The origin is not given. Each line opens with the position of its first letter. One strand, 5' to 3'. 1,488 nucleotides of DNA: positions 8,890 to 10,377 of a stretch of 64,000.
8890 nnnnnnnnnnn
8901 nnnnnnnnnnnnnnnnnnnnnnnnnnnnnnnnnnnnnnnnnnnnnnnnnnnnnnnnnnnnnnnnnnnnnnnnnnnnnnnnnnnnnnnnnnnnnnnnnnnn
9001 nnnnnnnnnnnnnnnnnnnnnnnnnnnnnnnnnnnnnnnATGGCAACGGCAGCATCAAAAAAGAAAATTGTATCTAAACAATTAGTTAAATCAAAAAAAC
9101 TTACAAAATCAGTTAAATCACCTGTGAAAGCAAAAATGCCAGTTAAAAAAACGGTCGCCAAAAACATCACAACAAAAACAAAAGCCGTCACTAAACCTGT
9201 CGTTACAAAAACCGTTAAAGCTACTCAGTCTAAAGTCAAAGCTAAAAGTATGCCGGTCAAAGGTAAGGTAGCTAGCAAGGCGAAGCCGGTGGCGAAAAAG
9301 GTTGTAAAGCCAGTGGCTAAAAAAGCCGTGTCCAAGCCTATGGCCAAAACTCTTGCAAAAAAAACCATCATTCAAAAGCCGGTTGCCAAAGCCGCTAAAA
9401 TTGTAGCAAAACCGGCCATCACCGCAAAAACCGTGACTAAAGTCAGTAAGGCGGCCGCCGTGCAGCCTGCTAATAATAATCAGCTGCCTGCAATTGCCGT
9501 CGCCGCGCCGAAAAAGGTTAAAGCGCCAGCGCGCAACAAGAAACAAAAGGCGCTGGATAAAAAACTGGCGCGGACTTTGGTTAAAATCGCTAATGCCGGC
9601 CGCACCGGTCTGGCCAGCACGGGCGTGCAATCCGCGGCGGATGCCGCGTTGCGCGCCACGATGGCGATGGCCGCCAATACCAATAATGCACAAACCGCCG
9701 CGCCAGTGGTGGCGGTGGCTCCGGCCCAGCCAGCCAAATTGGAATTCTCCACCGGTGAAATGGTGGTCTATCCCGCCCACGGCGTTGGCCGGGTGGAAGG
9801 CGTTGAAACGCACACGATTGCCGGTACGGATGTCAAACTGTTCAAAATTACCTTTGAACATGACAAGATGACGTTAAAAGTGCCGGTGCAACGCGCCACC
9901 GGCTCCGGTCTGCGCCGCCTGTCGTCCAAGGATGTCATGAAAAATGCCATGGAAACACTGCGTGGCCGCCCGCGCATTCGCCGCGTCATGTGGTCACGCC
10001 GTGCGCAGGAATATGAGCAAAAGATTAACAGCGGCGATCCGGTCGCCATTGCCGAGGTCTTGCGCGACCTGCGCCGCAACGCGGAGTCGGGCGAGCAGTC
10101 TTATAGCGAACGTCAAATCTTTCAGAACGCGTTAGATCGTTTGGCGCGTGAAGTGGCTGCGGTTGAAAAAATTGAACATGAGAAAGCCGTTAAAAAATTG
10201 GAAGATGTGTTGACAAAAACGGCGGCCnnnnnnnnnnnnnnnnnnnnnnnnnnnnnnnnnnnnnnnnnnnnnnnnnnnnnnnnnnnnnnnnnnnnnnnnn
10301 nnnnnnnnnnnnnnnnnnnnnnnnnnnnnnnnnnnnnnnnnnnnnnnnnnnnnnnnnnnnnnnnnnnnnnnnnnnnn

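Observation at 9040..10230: CarD/CdnL transcription factor with a ~230-aa N-terminal histone-H1-like Lys/Ala-rich domain (reverse of the myxobacterial CarD arrangement)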

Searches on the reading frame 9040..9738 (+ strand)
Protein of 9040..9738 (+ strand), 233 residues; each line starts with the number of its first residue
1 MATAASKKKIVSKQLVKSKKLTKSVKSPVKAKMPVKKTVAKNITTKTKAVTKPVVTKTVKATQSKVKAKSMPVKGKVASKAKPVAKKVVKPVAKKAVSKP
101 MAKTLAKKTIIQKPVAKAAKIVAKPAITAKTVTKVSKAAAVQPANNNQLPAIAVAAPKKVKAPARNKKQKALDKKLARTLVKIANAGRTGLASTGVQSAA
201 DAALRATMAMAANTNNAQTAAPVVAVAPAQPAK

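Call 24: search_protein_families(library=pfam, proteins=[window:9040-9738:+], max_evalue=10)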
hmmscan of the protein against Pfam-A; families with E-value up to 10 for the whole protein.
seq(233 aa): 1 family
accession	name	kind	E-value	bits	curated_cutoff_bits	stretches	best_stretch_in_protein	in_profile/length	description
PF10459.15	Peptidase_S46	-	0.2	10.7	22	1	37-208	383-561/698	Peptidase S46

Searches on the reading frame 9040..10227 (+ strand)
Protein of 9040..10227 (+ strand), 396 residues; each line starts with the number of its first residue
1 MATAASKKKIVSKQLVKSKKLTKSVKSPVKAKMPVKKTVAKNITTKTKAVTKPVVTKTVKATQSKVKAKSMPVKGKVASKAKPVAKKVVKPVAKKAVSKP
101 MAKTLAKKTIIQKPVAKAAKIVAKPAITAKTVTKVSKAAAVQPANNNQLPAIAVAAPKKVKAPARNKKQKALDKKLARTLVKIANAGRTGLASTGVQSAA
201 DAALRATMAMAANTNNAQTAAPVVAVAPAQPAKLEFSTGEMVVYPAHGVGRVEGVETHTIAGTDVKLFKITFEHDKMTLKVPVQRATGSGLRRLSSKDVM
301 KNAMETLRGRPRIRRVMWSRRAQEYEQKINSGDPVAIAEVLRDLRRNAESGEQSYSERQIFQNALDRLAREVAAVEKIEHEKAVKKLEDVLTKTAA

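Call 3: search_protein_families(library=pfam, proteins=[window:9040-10227:+], max_evalue=1)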
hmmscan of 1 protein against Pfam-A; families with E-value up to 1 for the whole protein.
window:9040-10227:+ (396 aa): 2 families
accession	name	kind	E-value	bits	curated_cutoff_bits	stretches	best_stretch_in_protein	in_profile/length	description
PF21095.3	CarD_C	-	2.1e-22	79.4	23.1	1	303-387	2-86/87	CarD, C-terminal domain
PF02559.22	CarD_TRCF_RID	-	1.1e-12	48.3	23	1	236-293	1-55/57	CarD-like/TRCF RID domain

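Call 4: search_protein_families(library=ncbifam, proteins=[window:9040-10227:+], max_evalue=1)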
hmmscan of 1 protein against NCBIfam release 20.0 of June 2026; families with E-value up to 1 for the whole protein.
window:9040-10227:+ (396 aa): 1 family
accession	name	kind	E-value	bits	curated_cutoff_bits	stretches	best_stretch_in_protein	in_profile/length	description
TIGR00580.2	mfd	equivalog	0.00045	18.7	800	1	27-286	116-359/907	transcription-repair coupling factor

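Call 6: find_homologous_proteins(query=window:9040-10227:+)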
Query window:9040-10227:+ (396 aa): 5903 proteins with E <= 0.001 among 8000 candidates; the best 120 are listed.
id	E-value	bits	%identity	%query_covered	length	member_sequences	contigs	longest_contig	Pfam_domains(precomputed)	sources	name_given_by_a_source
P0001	3.3e-102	361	67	62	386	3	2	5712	PF21095.4,PF02559.23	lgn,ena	-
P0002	3.4e-99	351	70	55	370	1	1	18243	PF21095.4,PF02559.23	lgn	-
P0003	5.1e-98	347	69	62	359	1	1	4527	PF21095.4,PF02559.23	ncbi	-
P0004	2.1e-96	341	69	57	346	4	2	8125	PF21095.4,PF02559.23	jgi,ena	-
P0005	4.0e-96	341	68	60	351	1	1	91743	PF21095.4,PF02559.23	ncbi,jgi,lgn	-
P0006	1.6e-95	339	58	84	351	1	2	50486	PF21095.4,PF02559.23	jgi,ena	-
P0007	6.1e-94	333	59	71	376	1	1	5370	PF21095.4,PF02559.23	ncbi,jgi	jgi:CarD family transcriptional regulator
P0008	6.5e-89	317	56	81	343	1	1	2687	PF21095.4,PF02559.23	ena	-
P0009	4.6e-88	314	61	71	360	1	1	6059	PF21095.4,PF02559.23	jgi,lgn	-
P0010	3.3e-86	308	56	79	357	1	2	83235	PF21095.4,PF02559.23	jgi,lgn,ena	-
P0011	1.2e-84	303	53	82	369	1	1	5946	PF21095.4,PF02559.23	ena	-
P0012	2.2e-68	249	66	42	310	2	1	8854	PF21095.4,PF02559.23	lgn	-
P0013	6.1e-68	248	66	42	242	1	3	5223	PF21095.4,PF02559.23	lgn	-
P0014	7.9e-68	248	66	42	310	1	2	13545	PF21095.4,PF02559.23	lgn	-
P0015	9.0e-68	247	66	42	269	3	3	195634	PF21095.4,PF02559.23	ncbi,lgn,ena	-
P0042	8.5e-65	238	67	42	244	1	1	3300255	PF21095.4,PF02559.23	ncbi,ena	-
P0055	4.1e-64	235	63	43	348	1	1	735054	PF21095.4,PF02559.23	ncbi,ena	-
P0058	6.7e-64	235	62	42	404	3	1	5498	PF21095.4,PF02559.23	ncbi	-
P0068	1.3e-63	234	65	44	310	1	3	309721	PF21095.4,PF02559.23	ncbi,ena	-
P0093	5.5e-63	232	64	44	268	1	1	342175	PF21095.4,PF02559.23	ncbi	-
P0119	2.4e-62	230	65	39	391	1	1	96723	PF21095.4,PF02559.23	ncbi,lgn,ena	-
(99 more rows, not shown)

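Call 18: find_related_loci(query=window:9040-10227:+, collection=genome_contigs, flank=3000)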
Query window:9040-10227:+ (396 aa) in genome_contigs; peptide patterns used: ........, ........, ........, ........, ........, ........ (x = any residue, [..] = any of these).
180 stretches matched a pattern, but none encodes a relative of the query by tblastn (E <= 1e-3).

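Call 20: find_related_loci(query=A1, collection=genome_contigs, flank=3000)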
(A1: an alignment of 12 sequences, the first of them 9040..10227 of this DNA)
Query A1 (396 aa) in genome_contigs; peptide patterns used: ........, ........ (x = any residue, [..] = any of these).
600 stretches matched a pattern (row limit reached: there are more); 595 encode a relative of the query (tblastn E <= 1e-3); the best 80 are kept; 80 distinct loci.
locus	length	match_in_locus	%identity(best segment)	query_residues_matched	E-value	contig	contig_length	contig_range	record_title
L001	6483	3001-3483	69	233-393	2e-73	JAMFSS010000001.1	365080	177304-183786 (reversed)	MAG: Alphaproteobacteria bacterium isolate NGEE_A_bin20 k127_43140, whole genome shotgun sequence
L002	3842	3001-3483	68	233-393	7e-73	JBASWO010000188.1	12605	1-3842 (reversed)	MAG: Alphaproteobacteria bacterium isolate MFD03231_ilm_asm_bin56 k127_122321, whole genome shotgun sequence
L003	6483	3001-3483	68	233-393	4e-72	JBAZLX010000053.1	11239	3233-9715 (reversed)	MAG: Bdellovibrionales bacterium isolate SO_2017_LW4_25 scaffold_11138_c1_LW137-91_2017, whole genome shotgun sequence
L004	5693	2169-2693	65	221-395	4e-73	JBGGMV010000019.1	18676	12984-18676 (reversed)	MAG: Alphaproteobacteria bacterium isolate bin.025 k141_1381262, whole genome shotgun sequence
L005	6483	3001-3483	68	233-393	2e-71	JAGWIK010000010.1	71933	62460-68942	MAG: Alphaproteobacteria bacterium isolate REEB112 contig-150_292, whole genome shotgun sequence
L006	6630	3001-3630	57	191-393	5e-71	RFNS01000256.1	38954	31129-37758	MAG: Alphaproteobacteria bacterium isolate LLD_269 Lanier.contig406218.38954bp, whole genome shotgun sequence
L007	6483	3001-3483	67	233-393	1e-69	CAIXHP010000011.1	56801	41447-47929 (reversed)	MAG: uncultured proteobacterium isolate I2_bin-116 genome assembly, contig: bin-116:11/70, whole genome shotgun sequence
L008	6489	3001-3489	67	233-393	9e-70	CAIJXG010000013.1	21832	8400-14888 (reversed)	MAG: uncultured proteobacterium isolate Kiruna_bin-02063 genome assembly, contig: bin-02063:013/141, whole genome shotgu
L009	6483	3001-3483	68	233-393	2e-69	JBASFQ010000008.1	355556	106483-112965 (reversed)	MAG: Alphaproteobacteria bacterium isolate MFD03500_ilm_asm_bin1 k127_32932, whole genome shotgun sequence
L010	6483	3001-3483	66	233-393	3e-69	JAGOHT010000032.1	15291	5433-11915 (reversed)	MAG: Alphaproteobacteria bacterium isolate Go_SlAct_bin_533 Go_SlAct_16190_length_15291_cov_4.104854, whole genome shotg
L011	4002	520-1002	67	233-393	1e-68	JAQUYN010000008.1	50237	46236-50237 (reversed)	MAG: Alphaproteobacteria bacterium isolate STD2_238 NODE_2289_length_50237_cov_3.516005_Sandtown_D2, whole genome shotgu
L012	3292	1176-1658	65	233-393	9e-69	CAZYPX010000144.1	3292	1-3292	MAG TPA_asm: uncultured Rhodospirillaceae bacterium isolate binchicken_co168_333 genome assembly, contig: NODE_39988_len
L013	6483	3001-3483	66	233-393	1e-66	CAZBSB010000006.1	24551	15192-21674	MAG TPA_asm: uncultured Rhodospirillales bacterium isolate SRP298887_co1_214 genome assembly, contig: NODE_1783_length_2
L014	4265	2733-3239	64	232-393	9e-67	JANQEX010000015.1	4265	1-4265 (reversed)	MAG: Alphaproteobacteria bacterium isolate PL23a_bin.53 k99_1506700, whole genome shotgun sequence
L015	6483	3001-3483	65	233-393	2e-66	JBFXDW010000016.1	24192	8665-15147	MAG: Bdellovibrionales bacterium isolate CA_2019_TPIn_101 NODE_6667_length_24192_cov_5.846208_TPIn, whole genome shotgun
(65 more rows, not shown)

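Call 22: find_encoding_contigs(protein=window:9040-10227:+, flank=6000, max_places=4)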
Protein window:9040-10227:+ (396 aa): no gene with exactly this product is on record in the collection.

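Call 23: find_encoding_contigs(protein=P0005, flank=6000, max_places=3)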
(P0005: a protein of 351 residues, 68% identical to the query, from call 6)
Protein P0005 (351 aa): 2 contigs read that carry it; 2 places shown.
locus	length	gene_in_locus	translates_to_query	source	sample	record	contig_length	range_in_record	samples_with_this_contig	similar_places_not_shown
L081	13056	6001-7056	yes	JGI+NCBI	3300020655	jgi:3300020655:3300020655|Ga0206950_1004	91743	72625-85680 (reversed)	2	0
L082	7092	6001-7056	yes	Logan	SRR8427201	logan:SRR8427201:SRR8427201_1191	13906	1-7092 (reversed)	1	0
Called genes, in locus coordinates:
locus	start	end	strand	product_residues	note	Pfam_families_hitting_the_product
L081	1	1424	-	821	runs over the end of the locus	PF06748:DUF1217, PF07559:FlgE_D2 (weak), PF06748:DUF1217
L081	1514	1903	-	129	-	PF07309:FlaF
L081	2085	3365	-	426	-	PF00460:Flg_bb_rod, PF22692:LlgE_F_G_D1, PF07559:FlgE_D2, PF06429:Flg_bbr_C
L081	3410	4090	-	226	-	PF03963:FlgD, PF13860:FlgD_ig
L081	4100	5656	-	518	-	PF02120:Flg_hook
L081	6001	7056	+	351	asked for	PF02559:CarD_TRCF_RID, PF21095:CarD_C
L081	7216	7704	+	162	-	PF02464:CinA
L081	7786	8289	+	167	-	PF02464:CinA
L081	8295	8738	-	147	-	PF10604:Polyketide_cyc2 (weak), PF03364:Polyketide_cyc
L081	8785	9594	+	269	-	-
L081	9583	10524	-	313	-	PF16881:LIAS_N, PF04055:Radical_SAM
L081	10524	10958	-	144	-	PF00892:EamA (weak)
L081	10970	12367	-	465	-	PF00890:FAD_binding_2 (weak), PF01134:GIDA, PF01262:AlaDh_PNT_C (faint), PF07992:Pyr_redox_2, PF12831:FAD_oxidored, PF13738:Pyr_redox_3, PF00070:Pyr_redox, PF02852:Pyr_redox_dim, +3 more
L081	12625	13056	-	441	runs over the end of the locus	PF00364:Biotin_lipoyl, PF25997:BSH_YhbJ, PF02817:E3_binding, PF00198:2-oxoacid_dh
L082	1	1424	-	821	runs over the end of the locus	PF06748:DUF1217, PF07559:FlgE_D2 (weak), PF06748:DUF1217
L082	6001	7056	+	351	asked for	PF02559:CarD_TRCF_RID, PF21095:CarD_C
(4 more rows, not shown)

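Call 36: predict_structure(alignment_id=A1)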
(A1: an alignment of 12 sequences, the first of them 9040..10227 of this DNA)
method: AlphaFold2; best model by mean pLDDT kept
length: 396 residues; sequences in the alignment: 12
mean_pLDDT: 57.5   pTM: 0.28
mean pLDDT of the five models: 57.5, 57.4, 56.3, 53.3, 52.9
residues with pLDDT >= 90: 40; 70-90: 93; 50-70: 61; < 50: 202
segments of 3 or more residues with pLDDT < 50: 1-27, 29-166, 190-197, 210-233
pLDDT, mean of each block of 10 residues (from residue 1): 40 42 43 39 37 38 36 39 40 40 40 40 40 36 41 41 46 70 62 46 52 36 34 64 77 81 82 77 70 64 57 63 91 92 88 85 93 91 89 61
secondary structure, 60 per line:
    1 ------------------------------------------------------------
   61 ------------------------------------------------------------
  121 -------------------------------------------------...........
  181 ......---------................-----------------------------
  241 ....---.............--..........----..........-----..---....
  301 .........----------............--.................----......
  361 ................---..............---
elements in order: H170-186 H196-211 E241-244 E248-260 E263-272 E277-282 H283-286 H297-309 H320-331 H334-350 H355-376 H380-393

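Call 38: list_cluster_members(proteins=[P0003, P0005, P0007, P0015, P0042, P0055, P0058, P0068, P0093, P0119])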
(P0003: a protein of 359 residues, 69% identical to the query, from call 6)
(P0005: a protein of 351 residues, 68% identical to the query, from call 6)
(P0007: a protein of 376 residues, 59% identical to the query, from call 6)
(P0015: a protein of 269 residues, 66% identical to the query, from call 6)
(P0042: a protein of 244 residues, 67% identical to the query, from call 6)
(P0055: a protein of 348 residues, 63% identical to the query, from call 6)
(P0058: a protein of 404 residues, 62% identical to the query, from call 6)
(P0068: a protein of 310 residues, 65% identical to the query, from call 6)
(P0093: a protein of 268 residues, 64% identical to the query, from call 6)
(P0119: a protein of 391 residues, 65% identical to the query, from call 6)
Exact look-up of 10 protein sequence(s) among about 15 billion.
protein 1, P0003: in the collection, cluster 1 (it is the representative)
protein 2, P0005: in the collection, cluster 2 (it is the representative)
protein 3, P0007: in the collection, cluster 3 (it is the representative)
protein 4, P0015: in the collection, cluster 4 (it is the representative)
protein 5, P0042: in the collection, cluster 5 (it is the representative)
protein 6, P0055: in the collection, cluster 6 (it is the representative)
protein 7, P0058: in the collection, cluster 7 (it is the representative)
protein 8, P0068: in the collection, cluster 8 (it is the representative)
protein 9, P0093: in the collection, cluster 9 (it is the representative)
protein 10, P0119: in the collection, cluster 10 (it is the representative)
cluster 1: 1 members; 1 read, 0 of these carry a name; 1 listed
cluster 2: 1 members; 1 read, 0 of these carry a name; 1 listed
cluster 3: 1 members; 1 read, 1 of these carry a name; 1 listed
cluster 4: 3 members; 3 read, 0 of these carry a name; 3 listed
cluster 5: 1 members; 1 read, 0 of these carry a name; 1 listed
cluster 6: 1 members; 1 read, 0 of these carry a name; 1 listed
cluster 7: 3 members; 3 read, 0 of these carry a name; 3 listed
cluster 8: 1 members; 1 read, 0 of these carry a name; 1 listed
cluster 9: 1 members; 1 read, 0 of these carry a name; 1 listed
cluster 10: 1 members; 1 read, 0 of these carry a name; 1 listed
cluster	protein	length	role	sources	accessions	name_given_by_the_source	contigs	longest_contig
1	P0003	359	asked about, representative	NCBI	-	-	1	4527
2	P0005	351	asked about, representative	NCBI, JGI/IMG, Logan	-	-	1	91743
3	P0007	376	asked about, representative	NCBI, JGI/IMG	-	CarD family transcriptional regulator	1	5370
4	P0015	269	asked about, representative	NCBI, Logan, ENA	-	-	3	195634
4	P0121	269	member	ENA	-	-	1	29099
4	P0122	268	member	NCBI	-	-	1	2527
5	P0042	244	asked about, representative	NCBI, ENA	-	-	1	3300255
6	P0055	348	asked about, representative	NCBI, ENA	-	-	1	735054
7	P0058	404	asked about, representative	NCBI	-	-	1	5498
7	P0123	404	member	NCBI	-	-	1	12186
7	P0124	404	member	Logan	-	-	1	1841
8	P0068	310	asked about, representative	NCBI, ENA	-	-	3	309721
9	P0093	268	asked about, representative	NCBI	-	-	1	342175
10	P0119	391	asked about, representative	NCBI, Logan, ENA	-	-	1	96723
